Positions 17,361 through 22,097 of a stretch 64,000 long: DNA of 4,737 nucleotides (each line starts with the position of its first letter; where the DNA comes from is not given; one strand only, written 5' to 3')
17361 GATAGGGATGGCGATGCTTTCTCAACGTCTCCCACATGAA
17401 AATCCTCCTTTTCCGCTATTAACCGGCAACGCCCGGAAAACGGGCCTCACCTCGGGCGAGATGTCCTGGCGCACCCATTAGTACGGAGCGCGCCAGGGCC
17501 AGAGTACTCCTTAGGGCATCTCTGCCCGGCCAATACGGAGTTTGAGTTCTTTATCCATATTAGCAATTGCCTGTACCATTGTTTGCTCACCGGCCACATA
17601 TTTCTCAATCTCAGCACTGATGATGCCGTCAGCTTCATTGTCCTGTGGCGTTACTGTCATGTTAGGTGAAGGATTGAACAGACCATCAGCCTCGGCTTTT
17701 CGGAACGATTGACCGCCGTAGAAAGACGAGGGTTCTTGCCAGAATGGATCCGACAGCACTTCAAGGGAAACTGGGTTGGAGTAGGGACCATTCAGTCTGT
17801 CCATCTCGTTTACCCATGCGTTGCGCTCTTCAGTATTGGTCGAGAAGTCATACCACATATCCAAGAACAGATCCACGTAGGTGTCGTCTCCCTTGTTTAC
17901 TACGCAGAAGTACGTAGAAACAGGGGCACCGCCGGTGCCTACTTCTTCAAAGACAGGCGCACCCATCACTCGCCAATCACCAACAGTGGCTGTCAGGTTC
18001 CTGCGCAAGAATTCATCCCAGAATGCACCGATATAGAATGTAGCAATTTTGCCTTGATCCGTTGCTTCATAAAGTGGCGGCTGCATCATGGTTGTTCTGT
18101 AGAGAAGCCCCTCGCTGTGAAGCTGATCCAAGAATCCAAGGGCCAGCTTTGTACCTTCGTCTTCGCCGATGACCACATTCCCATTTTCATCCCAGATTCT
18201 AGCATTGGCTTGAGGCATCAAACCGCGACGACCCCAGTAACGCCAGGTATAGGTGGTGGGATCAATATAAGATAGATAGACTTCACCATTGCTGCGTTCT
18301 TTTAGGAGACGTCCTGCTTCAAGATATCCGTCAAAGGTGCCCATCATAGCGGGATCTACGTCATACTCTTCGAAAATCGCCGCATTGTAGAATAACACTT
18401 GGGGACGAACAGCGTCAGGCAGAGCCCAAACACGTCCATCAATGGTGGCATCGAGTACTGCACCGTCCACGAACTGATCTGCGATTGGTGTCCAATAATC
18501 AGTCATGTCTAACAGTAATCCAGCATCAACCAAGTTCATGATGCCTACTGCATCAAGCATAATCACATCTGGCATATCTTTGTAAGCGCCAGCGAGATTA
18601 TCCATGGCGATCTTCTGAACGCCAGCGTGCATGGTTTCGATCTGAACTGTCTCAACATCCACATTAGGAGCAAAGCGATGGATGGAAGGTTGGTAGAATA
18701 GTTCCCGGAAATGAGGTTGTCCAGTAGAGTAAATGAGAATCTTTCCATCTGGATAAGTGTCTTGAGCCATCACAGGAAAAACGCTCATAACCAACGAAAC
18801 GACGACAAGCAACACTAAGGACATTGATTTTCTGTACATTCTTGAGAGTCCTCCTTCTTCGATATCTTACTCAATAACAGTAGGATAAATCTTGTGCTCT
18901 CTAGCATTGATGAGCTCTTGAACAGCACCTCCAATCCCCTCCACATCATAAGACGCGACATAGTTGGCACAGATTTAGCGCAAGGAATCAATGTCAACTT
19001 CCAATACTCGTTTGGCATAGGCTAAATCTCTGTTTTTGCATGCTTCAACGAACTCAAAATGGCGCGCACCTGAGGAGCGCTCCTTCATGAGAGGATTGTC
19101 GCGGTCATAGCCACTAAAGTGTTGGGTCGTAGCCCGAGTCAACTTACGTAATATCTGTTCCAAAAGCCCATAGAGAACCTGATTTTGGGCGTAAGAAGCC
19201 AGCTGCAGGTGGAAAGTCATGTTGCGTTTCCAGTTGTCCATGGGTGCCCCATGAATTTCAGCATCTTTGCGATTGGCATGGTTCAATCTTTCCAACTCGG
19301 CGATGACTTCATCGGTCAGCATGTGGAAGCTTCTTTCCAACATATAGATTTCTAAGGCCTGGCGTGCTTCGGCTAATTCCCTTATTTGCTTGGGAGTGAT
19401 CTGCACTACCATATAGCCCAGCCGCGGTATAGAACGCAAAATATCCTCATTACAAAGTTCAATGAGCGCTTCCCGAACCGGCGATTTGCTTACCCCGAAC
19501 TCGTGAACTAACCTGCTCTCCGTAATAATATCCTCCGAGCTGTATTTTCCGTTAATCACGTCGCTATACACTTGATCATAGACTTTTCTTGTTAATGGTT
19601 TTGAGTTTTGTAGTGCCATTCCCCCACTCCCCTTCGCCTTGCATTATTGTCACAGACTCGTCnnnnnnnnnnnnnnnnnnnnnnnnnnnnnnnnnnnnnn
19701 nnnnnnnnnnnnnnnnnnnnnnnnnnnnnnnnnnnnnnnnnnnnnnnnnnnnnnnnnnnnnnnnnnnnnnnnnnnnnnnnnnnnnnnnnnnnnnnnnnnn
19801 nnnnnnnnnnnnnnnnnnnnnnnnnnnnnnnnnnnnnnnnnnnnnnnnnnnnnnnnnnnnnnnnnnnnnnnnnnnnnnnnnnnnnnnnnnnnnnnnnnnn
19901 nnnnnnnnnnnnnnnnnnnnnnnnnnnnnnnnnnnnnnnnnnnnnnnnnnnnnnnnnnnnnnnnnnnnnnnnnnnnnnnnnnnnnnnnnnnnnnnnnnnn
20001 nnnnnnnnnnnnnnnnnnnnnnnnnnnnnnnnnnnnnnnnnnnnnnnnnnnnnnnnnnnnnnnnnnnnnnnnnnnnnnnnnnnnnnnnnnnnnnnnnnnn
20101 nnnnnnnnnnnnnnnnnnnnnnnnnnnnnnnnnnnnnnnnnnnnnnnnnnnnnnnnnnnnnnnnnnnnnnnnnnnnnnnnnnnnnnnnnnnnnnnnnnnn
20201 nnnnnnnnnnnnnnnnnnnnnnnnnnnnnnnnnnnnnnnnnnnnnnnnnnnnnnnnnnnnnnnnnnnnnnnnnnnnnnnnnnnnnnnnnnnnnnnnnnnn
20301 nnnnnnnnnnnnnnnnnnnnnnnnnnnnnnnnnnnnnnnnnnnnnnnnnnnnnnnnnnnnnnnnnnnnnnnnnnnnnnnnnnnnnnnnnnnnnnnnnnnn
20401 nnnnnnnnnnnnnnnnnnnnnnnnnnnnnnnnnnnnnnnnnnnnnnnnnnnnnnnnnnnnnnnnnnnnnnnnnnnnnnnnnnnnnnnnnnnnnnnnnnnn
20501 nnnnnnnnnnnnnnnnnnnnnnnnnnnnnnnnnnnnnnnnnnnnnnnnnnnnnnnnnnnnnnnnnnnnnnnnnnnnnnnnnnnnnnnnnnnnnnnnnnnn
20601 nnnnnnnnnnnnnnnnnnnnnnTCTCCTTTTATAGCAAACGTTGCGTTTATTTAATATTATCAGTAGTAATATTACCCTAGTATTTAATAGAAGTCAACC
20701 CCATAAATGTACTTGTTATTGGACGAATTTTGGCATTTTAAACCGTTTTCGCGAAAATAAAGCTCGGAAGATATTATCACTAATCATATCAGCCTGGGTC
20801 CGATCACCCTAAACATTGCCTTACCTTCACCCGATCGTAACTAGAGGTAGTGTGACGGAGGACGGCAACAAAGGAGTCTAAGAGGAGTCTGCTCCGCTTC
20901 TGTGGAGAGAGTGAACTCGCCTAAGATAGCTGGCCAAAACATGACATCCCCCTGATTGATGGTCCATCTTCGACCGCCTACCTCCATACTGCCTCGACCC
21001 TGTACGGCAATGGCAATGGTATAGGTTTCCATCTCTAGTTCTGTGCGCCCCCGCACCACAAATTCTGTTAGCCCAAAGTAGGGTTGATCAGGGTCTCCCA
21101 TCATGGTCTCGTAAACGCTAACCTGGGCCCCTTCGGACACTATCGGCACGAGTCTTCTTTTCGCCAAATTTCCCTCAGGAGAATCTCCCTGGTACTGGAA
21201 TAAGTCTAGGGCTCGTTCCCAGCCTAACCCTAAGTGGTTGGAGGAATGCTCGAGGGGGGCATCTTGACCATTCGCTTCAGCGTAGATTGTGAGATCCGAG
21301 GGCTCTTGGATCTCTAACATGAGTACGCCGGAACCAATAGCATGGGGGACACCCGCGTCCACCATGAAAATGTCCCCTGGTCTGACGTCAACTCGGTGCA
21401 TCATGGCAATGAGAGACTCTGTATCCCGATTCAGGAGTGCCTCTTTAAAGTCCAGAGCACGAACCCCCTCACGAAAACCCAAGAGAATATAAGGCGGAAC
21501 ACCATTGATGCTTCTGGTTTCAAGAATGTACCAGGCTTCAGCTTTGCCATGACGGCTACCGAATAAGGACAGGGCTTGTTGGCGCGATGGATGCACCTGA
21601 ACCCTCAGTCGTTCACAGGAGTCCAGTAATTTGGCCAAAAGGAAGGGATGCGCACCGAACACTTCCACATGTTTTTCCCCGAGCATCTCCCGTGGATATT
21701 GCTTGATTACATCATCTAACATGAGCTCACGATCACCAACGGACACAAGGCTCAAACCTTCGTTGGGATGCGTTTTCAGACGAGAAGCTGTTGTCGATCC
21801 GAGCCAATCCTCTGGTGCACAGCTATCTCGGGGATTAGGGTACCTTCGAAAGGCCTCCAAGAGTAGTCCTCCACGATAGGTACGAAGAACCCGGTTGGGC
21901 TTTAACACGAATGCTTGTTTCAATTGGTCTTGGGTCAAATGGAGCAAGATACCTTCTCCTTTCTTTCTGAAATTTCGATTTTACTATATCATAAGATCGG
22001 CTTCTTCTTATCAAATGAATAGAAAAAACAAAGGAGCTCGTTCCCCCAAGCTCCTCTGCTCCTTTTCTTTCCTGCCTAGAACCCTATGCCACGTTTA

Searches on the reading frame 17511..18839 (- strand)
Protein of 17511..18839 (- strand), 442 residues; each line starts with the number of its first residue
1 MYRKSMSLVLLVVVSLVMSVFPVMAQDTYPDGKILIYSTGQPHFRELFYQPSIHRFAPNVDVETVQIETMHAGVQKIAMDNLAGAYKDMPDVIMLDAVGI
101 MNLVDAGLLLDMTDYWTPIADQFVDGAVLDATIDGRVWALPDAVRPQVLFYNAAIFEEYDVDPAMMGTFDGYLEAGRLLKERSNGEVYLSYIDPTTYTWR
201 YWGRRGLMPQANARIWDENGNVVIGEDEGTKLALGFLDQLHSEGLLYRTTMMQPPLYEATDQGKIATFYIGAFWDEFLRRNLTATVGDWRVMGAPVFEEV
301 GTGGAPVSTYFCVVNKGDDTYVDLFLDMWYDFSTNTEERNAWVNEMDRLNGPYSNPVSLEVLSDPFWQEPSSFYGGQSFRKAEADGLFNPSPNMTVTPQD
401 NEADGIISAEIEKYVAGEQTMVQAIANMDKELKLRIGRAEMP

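Call 32: search_protein_families(library=pfam, proteins=[window:17511-18839:-])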
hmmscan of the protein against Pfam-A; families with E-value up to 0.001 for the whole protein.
window:17511-18839:- (442 aa): 2 families
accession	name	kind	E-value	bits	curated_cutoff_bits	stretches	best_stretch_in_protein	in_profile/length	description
PF01547.30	SBP_bac_1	-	9.1e-14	52.6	26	1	55-249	16-207/307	Bacterial extracellular solute-binding protein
PF13416.11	SBP_bac_8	-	5.3e-10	40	27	1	60-247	12-172/279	Bacterial extracellular solute-binding protein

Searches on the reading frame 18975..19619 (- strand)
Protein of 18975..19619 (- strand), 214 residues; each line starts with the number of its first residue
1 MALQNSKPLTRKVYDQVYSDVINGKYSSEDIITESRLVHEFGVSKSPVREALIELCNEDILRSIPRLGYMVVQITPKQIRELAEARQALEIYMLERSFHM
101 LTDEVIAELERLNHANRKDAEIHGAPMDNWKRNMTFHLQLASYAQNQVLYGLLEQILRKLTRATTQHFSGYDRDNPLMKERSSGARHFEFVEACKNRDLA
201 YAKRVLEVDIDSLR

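Call 32: search_protein_families(library=pfam, proteins=[window:18975-19619:-])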
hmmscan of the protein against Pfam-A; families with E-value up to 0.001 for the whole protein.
window:18975-19619:- (214 aa): 2 families
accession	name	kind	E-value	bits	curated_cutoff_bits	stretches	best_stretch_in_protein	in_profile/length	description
PF07729.17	FCD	-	3.3e-15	57.1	24.3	1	81-207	1-120/125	FCD domain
PF00392.27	GntR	-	9.4e-13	48.1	27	1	10-71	2-64/64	Bacterial regulatory proteins, gntR family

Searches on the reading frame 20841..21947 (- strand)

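Call 32: search_protein_families(library=pfam, proteins=[window:20841-21947:-])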
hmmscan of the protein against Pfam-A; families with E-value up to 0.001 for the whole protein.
window:20841-21947:- (368 aa): 4 families
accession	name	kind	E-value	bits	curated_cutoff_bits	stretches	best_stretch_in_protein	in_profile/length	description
PF07883.17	Cupin_2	-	5e-08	33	27.2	0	311-358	21-66/70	Cupin domain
PF21621.3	MPI_cupin_dom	-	9e-08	32.4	27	1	288-351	8-72/79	Mannose-6-phosphate isomerase, cupin domain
PF02311.25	AraC_binding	-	1.8e-05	24.9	21.1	0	307-339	22-54/135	AraC-like ligand binding domain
PF20511.4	PMI_typeI_cat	-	0.00023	21.7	22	1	59-128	46-110/143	Phosphomannose isomerase type I, catalytic domain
